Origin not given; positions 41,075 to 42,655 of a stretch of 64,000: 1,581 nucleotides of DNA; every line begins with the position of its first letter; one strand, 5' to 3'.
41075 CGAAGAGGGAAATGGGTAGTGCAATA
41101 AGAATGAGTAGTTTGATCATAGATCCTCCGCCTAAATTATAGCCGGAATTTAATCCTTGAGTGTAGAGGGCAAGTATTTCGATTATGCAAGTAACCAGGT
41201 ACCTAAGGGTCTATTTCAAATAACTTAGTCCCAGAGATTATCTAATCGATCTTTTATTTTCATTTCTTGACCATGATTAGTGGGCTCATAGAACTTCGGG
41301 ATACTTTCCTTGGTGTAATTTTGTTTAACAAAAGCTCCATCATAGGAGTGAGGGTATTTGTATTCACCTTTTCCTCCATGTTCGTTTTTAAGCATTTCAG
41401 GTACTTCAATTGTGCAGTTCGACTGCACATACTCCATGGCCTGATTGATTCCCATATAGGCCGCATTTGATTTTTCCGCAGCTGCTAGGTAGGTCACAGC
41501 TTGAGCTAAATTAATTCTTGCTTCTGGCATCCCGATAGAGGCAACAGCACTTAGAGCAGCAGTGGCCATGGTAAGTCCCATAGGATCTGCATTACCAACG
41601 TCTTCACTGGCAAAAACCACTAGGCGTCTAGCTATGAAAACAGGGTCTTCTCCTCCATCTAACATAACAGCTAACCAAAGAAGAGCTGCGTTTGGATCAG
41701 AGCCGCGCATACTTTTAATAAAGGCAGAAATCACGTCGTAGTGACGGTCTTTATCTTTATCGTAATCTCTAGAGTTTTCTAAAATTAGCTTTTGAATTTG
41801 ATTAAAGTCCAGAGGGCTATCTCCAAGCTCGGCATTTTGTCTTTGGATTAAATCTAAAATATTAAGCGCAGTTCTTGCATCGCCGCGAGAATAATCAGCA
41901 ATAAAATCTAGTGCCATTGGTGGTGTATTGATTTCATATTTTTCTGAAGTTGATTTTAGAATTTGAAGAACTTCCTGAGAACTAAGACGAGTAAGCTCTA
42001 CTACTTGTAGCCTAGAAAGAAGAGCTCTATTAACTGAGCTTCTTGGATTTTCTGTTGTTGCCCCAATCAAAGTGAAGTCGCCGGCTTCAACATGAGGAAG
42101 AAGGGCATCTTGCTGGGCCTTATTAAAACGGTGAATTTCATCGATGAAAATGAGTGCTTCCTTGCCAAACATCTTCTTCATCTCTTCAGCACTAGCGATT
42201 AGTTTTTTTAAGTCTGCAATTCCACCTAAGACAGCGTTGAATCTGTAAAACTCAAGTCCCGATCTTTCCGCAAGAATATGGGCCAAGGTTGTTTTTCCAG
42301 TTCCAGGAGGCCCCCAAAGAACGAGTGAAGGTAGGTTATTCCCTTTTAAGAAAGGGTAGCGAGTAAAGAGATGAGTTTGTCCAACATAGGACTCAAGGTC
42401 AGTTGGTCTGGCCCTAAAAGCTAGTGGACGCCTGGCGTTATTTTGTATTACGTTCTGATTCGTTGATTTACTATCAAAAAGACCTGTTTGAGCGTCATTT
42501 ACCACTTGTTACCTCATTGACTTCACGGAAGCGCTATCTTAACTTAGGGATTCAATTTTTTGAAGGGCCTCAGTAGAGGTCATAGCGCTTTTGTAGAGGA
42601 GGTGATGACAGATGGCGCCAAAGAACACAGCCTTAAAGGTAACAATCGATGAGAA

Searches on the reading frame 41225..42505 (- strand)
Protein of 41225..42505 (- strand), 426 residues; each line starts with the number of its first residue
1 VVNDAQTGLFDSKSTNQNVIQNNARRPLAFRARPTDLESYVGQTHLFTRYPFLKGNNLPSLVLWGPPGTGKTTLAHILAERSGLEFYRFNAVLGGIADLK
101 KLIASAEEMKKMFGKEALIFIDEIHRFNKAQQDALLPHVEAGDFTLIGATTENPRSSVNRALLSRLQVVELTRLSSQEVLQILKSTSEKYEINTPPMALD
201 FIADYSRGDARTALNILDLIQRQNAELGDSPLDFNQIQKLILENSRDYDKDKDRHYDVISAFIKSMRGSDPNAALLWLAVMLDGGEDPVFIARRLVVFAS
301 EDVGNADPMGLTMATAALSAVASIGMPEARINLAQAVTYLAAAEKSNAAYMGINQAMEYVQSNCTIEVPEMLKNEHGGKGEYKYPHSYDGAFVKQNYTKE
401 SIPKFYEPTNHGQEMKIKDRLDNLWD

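Call 74: search_protein_families(library=pfam, proteins=[window:41225-42505:-], max_evalue=0.00001)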
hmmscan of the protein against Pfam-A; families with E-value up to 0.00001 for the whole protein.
window:41225-42505:- (426 aa): 6 families
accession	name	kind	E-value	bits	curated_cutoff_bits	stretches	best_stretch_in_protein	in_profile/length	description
PF12002.13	MgsA_C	-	9.8e-59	198.4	27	1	268-425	1-167/167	MgsA AAA+ ATPase C terminal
PF16193.11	AAA_assoc_2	-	1.1e-21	77.3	34.3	1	189-267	2-81/81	AAA C-terminal domain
PF00004.35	AAA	-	1.5e-16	61.4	21.2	1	62-169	2-126/131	ATPase family associated with various cellular activities (AAA)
PF05496.18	RuvB_N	-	1.5e-12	48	27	1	33-140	2-109/159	Holliday junction DNA helicase RuvB P-loop domain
PF13173.12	AAA_14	-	5.4e-07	30.1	27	1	60-180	4-129/129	AAA domain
PF07728.20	AAA_5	-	1.6e-06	28.6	22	0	61-150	2-101/139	AAA domain (dynein-related subfamily)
